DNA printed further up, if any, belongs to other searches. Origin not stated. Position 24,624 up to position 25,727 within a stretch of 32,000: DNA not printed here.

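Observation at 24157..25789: Phd/YefM-like antitoxin and a mosaic four-helix membrane protein translationally welded onto ruvA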

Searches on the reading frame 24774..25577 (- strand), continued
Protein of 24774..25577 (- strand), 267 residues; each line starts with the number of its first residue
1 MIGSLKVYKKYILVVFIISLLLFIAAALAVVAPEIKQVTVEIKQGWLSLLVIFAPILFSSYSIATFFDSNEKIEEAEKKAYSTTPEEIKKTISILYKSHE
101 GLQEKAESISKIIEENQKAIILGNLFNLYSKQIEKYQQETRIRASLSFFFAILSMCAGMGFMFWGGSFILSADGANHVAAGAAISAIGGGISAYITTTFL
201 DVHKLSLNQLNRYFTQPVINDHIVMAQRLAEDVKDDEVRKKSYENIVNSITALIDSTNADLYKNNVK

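Call 22: find_encoding_contigs(protein=P0004, flank=5000, max_places=3)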
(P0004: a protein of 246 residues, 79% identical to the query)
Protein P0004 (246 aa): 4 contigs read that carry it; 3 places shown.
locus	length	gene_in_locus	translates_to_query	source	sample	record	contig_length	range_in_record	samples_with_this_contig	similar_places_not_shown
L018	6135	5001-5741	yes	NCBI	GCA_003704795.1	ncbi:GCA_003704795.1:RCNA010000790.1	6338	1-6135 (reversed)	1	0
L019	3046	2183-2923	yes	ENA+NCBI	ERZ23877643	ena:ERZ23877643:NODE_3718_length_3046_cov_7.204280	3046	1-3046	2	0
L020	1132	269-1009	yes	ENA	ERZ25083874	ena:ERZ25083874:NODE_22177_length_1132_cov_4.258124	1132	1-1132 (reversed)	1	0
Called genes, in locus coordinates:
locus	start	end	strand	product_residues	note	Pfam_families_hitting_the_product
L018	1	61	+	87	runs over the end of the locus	?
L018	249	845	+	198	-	PF01728:FtsJ, PF13847:Methyltransf_31 (weak)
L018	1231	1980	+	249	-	PF20772:TACO1_YebC_N, PF01709:Transcrip_reg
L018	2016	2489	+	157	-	PF02075:RuvC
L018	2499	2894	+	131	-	PF10990:DUF2809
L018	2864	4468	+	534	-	PF09820:AAA-ATPase_like, PF08011:PDDEXK_9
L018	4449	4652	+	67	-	-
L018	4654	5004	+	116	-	-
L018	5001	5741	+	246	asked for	-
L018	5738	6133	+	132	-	?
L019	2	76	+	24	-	?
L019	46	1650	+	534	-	PF09820:AAA-ATPase_like, PF08011:PDDEXK_9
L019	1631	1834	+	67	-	-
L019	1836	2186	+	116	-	-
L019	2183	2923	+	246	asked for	-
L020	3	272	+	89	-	?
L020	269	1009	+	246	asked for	-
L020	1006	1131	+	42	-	?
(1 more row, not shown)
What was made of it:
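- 24157..24777 (-): ruvA, full length. Its start codon overlaps the membrane gene's stop codon (ATGA). The same 4-nt overlap with the membrane gene is seen in Electrothrix loci L018-L020 (call 22).
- Checked: The membrane-gene/ruvA overlap, however, is conserved in Electrothrix (call 22).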

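Call 25: search_protein_families(library=pfam, proteins=[L004:4780-5397:+, L004:6715-7527:+, L005:3246-4142:+, L005:2606-3253:+, L005:5446-6135:+, L006:3928-4896:+, L006:5985-7331:+, L006:7333-7854:+, L014:1182-2912:+, L009:2401-3402:+], max_evalue=0.01)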
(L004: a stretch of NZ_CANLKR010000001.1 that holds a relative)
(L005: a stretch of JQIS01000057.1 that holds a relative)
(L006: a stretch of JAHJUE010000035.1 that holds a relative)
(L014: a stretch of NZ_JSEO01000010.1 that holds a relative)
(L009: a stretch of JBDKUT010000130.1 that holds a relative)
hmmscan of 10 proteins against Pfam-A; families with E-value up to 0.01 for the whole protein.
L004:4780-5397:+ (205 aa): 0 families

L004:6715-7527:+ (270 aa): 2 families
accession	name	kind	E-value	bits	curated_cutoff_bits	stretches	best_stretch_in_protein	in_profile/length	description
PF25678.1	DUF7946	-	1.8e-15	57.9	27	1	6-124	1-118/183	Domain of unknown function (DUF7946)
PF25679.1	DUF7947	-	3.4e-13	49.9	27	1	185-266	3-78/79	Family of unknown function (DUF7947)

L005:3246-4142:+ (298 aa): 1 family
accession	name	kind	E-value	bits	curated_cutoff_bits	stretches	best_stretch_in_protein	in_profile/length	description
PF08843.17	AbiEii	-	5.9e-28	98.8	22.5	1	40-275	5-229/238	Nucleotidyl transferase AbiEii toxin, Type IV TA system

L005:2606-3253:+ (215 aa): 1 family
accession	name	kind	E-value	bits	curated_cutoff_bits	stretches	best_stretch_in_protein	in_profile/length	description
PF13338.12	AbiEi_4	-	0.0012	19.4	25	1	35-54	29-48/49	Transcriptional regulator, AbiEi antitoxin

L005:5446-6135:+ (229 aa): 3 families
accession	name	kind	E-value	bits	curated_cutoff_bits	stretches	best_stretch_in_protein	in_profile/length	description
PF13676.11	TIR_2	-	8.6e-21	75.1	28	1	3-118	1-111/122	TIR domain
PF01582.25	TIR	-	3.1e-06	27.5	21.3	1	9-97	12-99/179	TIR domain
PF08937.16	ThsB_TIR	-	4.1e-06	27.6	21.2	1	4-83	1-89/100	Thoeris protein ThsB, TIR-like domain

L006:3928-4896:+ (322 aa): 0 families

L006:5985-7331:+ (448 aa): 3 families
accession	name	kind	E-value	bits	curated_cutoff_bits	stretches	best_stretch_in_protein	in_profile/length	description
PF13175.12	AAA_15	-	6.4e-30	105.4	32.1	2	240-384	226-374/374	AAA ATPase domain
PF13304.12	AAA_21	-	6.2e-19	69.6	27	1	314-385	233-304/304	AAA domain, putative AbiEii toxin, Type IV TA system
PF11398.14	DUF2813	-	0.0007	19.5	21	1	20-62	8-50/372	Protein of unknown function (DUF2813)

L006:7333-7854:+ (173 aa): 0 families

L014:1182-2912:+ (576 aa): 2 families
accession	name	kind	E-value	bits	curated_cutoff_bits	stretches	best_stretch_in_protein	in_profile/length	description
PF03235.19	GmrSD_N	-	1e-37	130.7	33.2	1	11-236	2-198/199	GmrSD restriction endonuclease, N-terminal domain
PF07510.16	GmrSD_C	-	4.1e-10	40.1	23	1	450-564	14-137/138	GmrSD restriction endonucleases, C-terminal domain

L009:2401-3402:+ (333 aa): 7 families
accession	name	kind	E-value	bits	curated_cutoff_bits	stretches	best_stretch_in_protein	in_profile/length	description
PF00583.31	Acetyltransf_1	-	5.2e-17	62.6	20.7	2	235-320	31-116/116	Acetyltransferase (GNAT) family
PF13508.13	Acetyltransf_7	-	1.9e-10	41.4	27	1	246-321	11-83/84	Acetyltransferase (GNAT) domain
PF08445.16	FR47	-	4.3e-08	33.5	22.1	1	262-323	20-80/86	FR47-like protein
PF13302.13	Acetyltransf_3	-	7.4e-08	33.6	25.4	1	206-321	19-138/138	Acetyltransferase (GNAT) domain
PF13523.12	Acetyltransf_8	-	0.00011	22.3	27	0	271-323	87-140/145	Acetyltransferase (GNAT) domain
PF13673.13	Acetyltransf_10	-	0.0006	20.2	23.6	0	272-325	60-112/128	Acetyltransferase (GNAT) domain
PF13480.13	Acetyltransf_6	-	0.0049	17.5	22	0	219-305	53-137/143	Acetyltransferase (GNAT) domain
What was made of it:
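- On SLATT 2TM effectors: A TIR gene lies next to one distant homologue only, in L005 (call 25).
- Closest known: SLATT 2TM effector domains. Same: Homologues lie among defence genes (call 25).
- Neighbours elsewhere include AbiE, TIR, AAA_15 and GmrSD genes (call 25).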

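Call 40: search_solved_structures(query=L013:4888-5163:+, max_evalue=1)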
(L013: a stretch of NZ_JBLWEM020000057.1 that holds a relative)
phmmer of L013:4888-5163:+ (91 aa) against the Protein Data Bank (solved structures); distinct sequences matched with E-value up to 1: 5.
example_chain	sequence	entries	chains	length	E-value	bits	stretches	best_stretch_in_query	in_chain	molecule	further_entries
4ls4_A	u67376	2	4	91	0.058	17.3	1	31-91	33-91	Uncharacterized protein, Toxin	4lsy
1z8m_A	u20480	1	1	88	0.1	16.5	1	31-91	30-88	conserved hypothetical protein HP0894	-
4ltt_A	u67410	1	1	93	0.12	16.2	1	31-91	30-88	Uncharacterized protein, toxin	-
4nrn_A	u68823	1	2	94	0.27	15.1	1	17-91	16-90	metal-bound toxin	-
4mct_B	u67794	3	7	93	0.77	13.7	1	21-77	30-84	Killer protein | Endoribonuclease HigB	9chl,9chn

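Call 48: predict_structure(alignment_id=A3)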
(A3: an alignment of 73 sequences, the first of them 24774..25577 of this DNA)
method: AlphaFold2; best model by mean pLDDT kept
length: 267 residues; sequences in the alignment: 73
mean_pLDDT: 82.0   pTM: 0.59
mean pLDDT of the five models: 82.0, 81.1, 80.4, 77.8, 77.2
residues with pLDDT >= 90: 68; 70-90: 164; 50-70: 31; < 50: 4
segments of 3 or more residues with pLDDT < 50: none
pLDDT, mean of each block of 10 residues (from residue 1): 58 77 76 55 64 81 85 89 76 76 76 82 84 85 85 89 92 93 94 90 85 79 86 94 93 91 81
secondary structure, 60 per line:
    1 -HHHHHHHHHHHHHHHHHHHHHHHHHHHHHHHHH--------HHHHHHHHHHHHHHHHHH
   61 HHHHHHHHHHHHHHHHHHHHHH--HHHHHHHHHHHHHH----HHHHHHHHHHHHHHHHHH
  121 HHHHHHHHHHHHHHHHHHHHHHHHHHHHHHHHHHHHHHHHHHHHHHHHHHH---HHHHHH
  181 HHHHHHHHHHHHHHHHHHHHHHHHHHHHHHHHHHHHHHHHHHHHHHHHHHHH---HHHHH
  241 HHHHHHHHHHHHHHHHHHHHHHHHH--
elements in order: H2-34 H43-82 H85-98 H103-171 H175-232 H236-265
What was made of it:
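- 25206..25373 (-): Membrane gene, aa 69-124: Lys/Glu-rich helical (coiled-coil-like) linker. It is AT-rich, varies in length across the family and is partly deleted in some relatives. AlphaFold helices 43-82, 85-98 and 103-171 (call 48).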

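Call 53: fold_search(model_id=the predicted structure, library=pdb)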
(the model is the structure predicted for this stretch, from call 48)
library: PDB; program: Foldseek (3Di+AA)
matches with E <= 10: 283; with E <= 0.001: 0
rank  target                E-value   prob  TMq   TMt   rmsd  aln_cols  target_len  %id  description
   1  9kpz_B                5.8e-02  0.91  0.27  0.32  13.3       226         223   15  Structure of TolQRA complex at pH 5.4 from E.coli (released 2026-03-04)
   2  9ddm_A                8.9e-02  0.80  0.27  0.31  13.4       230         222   15  E. coli TolAQR conformation I (released 2025-07-09)
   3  9kpz_C                1.1e-01  0.91  0.29  0.35  13.3       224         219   12  Structure of TolQRA complex at pH 5.4 from E.coli (released 2026-03-04)
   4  9ddm_B                1.1e-01  0.75  0.27  0.31  12.1       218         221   16  E. coli TolAQR conformation I (released 2025-07-09)
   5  9kq0_A                1.5e-01  0.75  0.28  0.32  17.5       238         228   11  Structure of TolQRA complex at pH 8.0 from E.coli (released 2026-03-04)
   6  9kpz_E                1.5e-01  0.44  0.22  0.25  12.1       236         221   14  Structure of TolQRA complex at pH 5.4 from E.coli (released 2026-03-04)
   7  9kpz_D                3.3e-01  0.57  0.29  0.34  12.5       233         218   12  Structure of TolQRA complex at pH 5.4 from E.coli (released 2026-03-04)
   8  5sv1_J                3.5e-01  0.72  0.31  0.37  13.9       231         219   14  Structure of the ExbB/ExbD complex from E. coli at pH 4.5 (released 2016-09-28)
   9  9kq0_C                3.5e-01  0.72  0.31  0.35  12.2       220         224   14  Structure of TolQRA complex at pH 8.0 from E.coli (released 2026-03-04)
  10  6ixf_B                3.7e-01  0.54  0.27  0.31  19.6       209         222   16  Crystal structure of SeMet apo SH3BP5 (P41) (released 2019-03-20)
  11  8brd_D                4.1e-01  0.80  0.39  0.42  16.7       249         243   14  Mechanisms of ion selectivity and rotor coupling in the bacterial flagellar sodium-driven stator unit (released 2023-06-14)
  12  5sv0_F                4.1e-01  0.60  0.31  0.37  15.6       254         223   12  Structure of the ExbB/ExbD complex from E. coli at pH 7.0 (released 2016-09-28)
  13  5sv0_D                4.8e-01  0.41  0.26  0.31  14.4       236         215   12  Structure of the ExbB/ExbD complex from E. coli at pH 7.0 (released 2016-09-28)
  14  8chb_A                5.4e-01  0.25  0.19  0.12  15.0       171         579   11  Inward-facing conformation of the ABC transporter BmrA C436S/A582C cross-linked mutant (released 2023-12-20)
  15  9o40_A                5.7e-01  0.66  0.29  0.35  11.9       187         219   14  cryo-EM structure of TolQR conformation1 in SMA nanodiscs (released 2025-12-17)
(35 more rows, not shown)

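Call 54: fold_search(model_id=the predicted structure, library=viral)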
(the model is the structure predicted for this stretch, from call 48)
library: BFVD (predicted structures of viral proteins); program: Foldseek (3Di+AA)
matches with E <= 10: 342; with E <= 0.001: 0
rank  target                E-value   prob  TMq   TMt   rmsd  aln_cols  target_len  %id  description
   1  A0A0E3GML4            1.4e-01  0.33  0.20  0.07  61.9       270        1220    9  Tail fiber protein [Enterobacteria phage JenK1]
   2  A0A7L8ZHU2            2.5e-01  0.35  0.23  0.19  16.0       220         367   11  Toxic anion resistance protein [Escherichia phage VEcB]
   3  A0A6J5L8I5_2          3.6e-01  0.47  0.28  0.12  14.3       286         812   10  Borrelia P83100 [uncultured Caudovirales phage]
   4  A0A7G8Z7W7            5.0e-01  0.51  0.36  0.26  22.8       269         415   14  (no name in the UniProt tables at hand)
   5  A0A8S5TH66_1          5.9e-01  0.33  0.28  0.12  28.0       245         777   18  Tail tape measure [Siphoviridae sp. ctTfn5]
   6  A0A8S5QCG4            6.2e-01  0.23  0.23  0.15  34.3       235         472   10  STRUCTURAL MAINTENANCE OF CHROMOSOMES PROTEIN [Siphoviridae sp. ctqBH20]
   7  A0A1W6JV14            6.2e-01  0.14  0.19  0.06  49.5       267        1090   11  Tail fiber protein [Vibrio phage pVco-5]
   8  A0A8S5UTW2            6.6e-01  0.69  0.31  0.13  18.5       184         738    9  Uncharacterized protein [Myoviridae sp. ctYA416]
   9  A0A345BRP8            7.3e-01  0.18  0.20  0.08  39.1       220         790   16  (no name in the UniProt tables at hand)
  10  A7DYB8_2              8.2e-01  0.41  0.31  0.12  12.1       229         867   13  (no name in the UniProt tables at hand)
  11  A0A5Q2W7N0            8.6e-01  0.25  0.29  0.11  14.3       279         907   13  (no name in the UniProt tables at hand)
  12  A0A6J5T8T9            8.6e-01  0.13  0.21  0.10  28.1       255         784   14  Uncharacterized protein [uncultured Caudovirales phage]
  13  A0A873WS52            8.6e-01  0.12  0.20  0.05  29.3       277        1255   17  Phage tail lysozyme domain-containing protein [Synechococcus phage S-H38]
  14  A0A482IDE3            9.6e-01  0.23  0.28  0.21  58.1       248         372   13  Uncharacterized protein [Synechococcus phage S-B28]
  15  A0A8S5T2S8            1.0e+00  0.33  0.24  0.37  16.7       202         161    9  Uncharacterized protein [Myoviridae sp. ctqfO1]
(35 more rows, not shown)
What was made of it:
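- Tried and rejected: The best hits were TolQ/ExbB at E 0.06 with TM-score about 0.3, and BAR domains and alpha-pore-forming toxins lower down (calls 53, 54).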

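Call 56: search_protein_families(library=pfam, alignment_id=A3, max_evalue=0.1)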
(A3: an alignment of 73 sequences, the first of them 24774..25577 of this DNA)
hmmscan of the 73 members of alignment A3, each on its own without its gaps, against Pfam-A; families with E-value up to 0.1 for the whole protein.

A. member 1, window:24774-25577:- (267 aa): 2 families
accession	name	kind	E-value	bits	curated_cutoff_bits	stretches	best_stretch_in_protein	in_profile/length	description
PF20712.2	CyanoTRADDas_TM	-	1.8e-05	25.2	24.3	1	143-210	5-68/68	Cyanobacterial TRADD-N associated 2-Transmembrane domain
PF23600.1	DUF7139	-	0.08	13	30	1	124-194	2-71/150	Domain of unknown function (DUF7139)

B. families by the number of members that match (of 73 scanned): 106 families (the first 25 are shown)
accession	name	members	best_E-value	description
PF20712.2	CyanoTRADDas_TM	73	3.1e-11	Cyanobacterial TRADD-N associated 2-Transmembrane domain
PF23600.1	DUF7139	52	2.3e-05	Domain of unknown function (DUF7139)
PF20990.2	DUF2207_C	32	2.8e-06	Predicted membrane protein (DUF2207) C-terminal domain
PF13850.11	ERGIC_N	19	0.0039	Endoplasmic Reticulum-Golgi Intermediate Compartment (ERGIC)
PF16888.10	YwqH-like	17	0.00025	YwqH-like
PF01988.24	VIT1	9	0.00013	VIT family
PF03268.19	DUF267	9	0.002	Caenorhabditis protein of unknown function, DUF267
PF07690.21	MFS_1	6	4.3e-05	Major Facilitator Superfamily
PF06570.16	DUF1129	6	0.02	Protein of unknown function (DUF1129)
PF08654.15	DASH_Dad2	5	0.0027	DASH complex subunit Dad2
PF13903.11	Claudin_2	5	0.0077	PMP-22/EMP/MP20/Claudin tight junction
PF18895.5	T4SS_pilin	4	0.00058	Type IV secretion system pilin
PF19762.4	DUF6249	3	0.00037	Domain of unknown function (DUF6249)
PF12443.13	AKNA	3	0.0068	AT-hook-containing transcription factor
PF24075.1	DUF7367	3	0.019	Domain of unknown function (DUF7367)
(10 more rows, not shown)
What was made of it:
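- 24774..25205 (-): Membrane gene, aa 125-267 plus the stop codon: the constant C-terminal module. It comprises '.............', a two-helix membrane hairpin (PF20712 match aa 143-210, window 24948-25151) and the highly conserved tail '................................'. 73 of 73 homologues match (call 56).
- On PF20712 TRADD-N-associated 2TM domain: 73 of 73 homologues match, best E 3e-11 (call 56).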

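Call 57: search_protein_families(library=padloc, alignment_id=A3, max_evalue=0.01)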
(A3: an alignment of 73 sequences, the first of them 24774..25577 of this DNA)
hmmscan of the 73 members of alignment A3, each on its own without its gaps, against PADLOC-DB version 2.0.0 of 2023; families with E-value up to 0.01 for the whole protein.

A. member 1, window:24774-25577:- (267 aa): 2 families
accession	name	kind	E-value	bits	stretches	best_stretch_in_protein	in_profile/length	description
PDLC03841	LeoBC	-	0.0031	14.7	1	21-139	461-579/601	-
PDLC03031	MTase_I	-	0.0035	13.6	1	70-141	723-792/834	Type I methyltransferase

B. families by the number of members that match (of 73 scanned): 13 families
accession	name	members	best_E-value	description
PDLC03841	LeoBC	8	0.00014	-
PDLC03859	LmuB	4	0.00019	-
PDLC03031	MTase_I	3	0.0035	Type I methyltransferase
PDLC01751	Cas2c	1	0.0004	-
PDLC00094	GajA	1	0.00053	AAA ATPase domain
PDLC02094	Cas5b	1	0.0018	-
PDLC03843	LeoC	1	0.0046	-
PDLC03839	LeoA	1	0.0046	-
PDLC03794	RTasSLATT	1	0.0049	DRT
PDLC04741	PDC-M62B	1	0.0054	-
PDLC02783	SspE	1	0.0061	SspE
PDLC01624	Cas11e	1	0.0063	CAS-I-E; effector_SS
PDLC02354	AbiZ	1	0.0095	AbiZ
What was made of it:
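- On SLATT 2TM effectors: PADLOC RTasSLATT matched 1 of 73 members at E 0.005 (call 57).
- Closest known: SLATT 2TM effector domains. Different: PADLOC gives one chance-level hit (RTasSLATT, 1 of 73 members; call 57).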

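Call 63: find_encoding_contigs(protein=P0019, flank=5000, max_places=2)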
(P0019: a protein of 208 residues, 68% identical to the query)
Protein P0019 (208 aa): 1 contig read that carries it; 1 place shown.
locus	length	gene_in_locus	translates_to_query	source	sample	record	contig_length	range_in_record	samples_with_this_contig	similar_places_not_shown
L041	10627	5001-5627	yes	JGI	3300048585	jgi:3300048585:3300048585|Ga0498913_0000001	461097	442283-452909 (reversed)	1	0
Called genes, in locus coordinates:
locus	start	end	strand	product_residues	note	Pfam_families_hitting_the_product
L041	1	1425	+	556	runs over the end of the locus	PF03023:MurJ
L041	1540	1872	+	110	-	-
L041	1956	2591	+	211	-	PF18475:PIN7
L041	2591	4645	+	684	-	PF00912:Transgly, PF00905:Transpeptidase, PF06832:BiPBP_C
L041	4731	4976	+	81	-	-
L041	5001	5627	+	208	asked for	PF20712:CyanoTRADDas_TM (weak)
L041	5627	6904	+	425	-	PF05977:MFS_3, PF07690:MFS_1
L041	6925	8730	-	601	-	PF00270:DEAD, PF04851:ResIII (weak), PF00271:Helicase_C, PF28538:Helicase_helical, PF03880:DbpA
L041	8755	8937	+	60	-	-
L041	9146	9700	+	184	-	PF05951:Peptidase_M15_2, PF08291:Peptidase_M15_3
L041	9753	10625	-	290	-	PF08501:Shikimate_dh_N, PF01488:Shikimate_DH (weak), PF18317:SDH_C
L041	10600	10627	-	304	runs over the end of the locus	PF00892:EamA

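Call 64: find_encoding_contigs(protein=P0015, flank=5000, max_places=2)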
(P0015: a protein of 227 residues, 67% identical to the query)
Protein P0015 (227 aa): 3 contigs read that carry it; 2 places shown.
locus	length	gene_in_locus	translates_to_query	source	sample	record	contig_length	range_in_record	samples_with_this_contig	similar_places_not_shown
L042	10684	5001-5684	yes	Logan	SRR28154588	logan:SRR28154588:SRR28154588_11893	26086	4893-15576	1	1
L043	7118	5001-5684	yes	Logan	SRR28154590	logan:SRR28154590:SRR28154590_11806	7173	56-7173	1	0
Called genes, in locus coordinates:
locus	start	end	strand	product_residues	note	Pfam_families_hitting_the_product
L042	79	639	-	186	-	PF01510:Amidase_2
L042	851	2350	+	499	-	PF01743:PolyA_pol, PF12627:PolyA_pol_RNAbd, PF01966:HD, PF13735:tRNA_NucTran2_2 (weak)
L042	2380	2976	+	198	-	PF01728:FtsJ, PF13847:Methyltransf_31 (weak)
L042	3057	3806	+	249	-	PF20772:TACO1_YebC_N, PF01709:Transcrip_reg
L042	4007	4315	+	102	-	PF02075:RuvC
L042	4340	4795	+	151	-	PF10990:DUF2809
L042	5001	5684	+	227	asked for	PF20712:CyanoTRADDas_TM (weak)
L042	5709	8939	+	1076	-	PF04257:RecC_N, PF27451:RecC_4th, PF17946:RecC_C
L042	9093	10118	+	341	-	PF00483:NTP_transferase, PF01128:IspD, PF02348:CTP_transf_3 (weak), PF12804:NTP_transf_3, PF25087:GMPPB_C (weak), PF00132:Hexapep (weak)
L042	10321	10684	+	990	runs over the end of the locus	PF17159:MASE3, PF01590:GAF (weak), PF13185:GAF_2, PF00989:PAS, PF08448:PAS_4, PF13426:PAS_9, PF02518:HATPase_c, PF00072:Response_reg, +2 more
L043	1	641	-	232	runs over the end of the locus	?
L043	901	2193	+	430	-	PF01743:PolyA_pol, PF12627:PolyA_pol_RNAbd, PF01966:HD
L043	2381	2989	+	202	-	PF01728:FtsJ, PF13847:Methyltransf_31 (weak)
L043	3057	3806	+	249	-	PF20772:TACO1_YebC_N, PF01709:Transcrip_reg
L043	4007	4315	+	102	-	PF02075:RuvC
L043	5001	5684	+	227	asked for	PF20712:CyanoTRADDas_TM (weak)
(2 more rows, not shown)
